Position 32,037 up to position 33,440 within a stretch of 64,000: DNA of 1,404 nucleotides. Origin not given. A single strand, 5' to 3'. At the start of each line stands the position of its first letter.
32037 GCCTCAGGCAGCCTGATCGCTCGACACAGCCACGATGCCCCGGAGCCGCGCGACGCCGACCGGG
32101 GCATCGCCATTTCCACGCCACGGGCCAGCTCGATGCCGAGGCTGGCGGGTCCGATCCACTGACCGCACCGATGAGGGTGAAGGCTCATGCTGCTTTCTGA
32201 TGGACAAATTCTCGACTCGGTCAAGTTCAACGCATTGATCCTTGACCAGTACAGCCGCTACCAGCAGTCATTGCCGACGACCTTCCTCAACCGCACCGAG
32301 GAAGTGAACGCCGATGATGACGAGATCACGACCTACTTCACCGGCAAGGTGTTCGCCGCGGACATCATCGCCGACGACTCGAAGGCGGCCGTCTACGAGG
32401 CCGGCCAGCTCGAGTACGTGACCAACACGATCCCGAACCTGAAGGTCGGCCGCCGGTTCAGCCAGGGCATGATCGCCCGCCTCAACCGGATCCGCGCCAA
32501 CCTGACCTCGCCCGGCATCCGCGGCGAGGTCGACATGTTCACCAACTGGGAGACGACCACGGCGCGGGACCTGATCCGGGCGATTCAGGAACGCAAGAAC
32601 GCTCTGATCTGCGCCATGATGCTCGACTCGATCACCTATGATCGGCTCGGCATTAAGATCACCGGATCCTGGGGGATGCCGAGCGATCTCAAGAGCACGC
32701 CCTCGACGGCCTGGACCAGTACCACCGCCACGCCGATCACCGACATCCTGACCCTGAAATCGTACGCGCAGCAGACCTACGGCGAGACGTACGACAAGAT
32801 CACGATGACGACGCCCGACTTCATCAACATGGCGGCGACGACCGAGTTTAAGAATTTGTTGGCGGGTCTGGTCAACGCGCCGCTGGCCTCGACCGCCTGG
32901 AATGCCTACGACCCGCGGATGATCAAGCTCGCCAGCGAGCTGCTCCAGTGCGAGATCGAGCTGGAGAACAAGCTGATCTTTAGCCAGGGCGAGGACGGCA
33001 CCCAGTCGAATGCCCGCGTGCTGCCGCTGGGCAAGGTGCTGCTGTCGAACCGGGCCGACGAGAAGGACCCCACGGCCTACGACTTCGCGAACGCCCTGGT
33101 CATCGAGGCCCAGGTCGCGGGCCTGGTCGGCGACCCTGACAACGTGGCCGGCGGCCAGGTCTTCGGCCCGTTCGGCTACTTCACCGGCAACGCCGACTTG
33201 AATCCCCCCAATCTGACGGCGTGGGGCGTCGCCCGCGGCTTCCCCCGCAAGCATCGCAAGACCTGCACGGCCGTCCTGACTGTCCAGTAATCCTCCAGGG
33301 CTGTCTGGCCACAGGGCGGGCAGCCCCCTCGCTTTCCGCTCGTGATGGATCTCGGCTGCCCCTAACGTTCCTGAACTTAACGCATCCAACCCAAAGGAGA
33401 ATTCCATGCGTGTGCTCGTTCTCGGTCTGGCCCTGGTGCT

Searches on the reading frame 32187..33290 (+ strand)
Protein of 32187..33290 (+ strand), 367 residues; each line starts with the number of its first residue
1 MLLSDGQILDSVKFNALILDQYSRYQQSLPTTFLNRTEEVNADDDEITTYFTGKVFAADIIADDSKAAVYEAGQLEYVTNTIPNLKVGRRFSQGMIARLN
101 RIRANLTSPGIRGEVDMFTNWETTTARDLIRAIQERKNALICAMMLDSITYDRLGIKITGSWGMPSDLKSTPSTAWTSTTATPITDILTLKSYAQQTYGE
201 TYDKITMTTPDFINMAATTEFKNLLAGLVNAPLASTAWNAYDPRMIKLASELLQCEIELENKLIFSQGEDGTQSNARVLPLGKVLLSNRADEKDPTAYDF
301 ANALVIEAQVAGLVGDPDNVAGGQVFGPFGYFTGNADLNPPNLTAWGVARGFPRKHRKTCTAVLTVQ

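Call 31: search_protein_families(library=phrogs, proteins=[window:32187-33290:+], max_evalue=0.00001)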
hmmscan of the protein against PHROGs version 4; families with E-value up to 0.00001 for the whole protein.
window:32187-33290:+ (367 aa): 1 family
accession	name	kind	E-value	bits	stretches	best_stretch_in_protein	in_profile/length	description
phrog_29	-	head and packaging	1.5e-09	38.6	1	25-215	41-229/439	major head protein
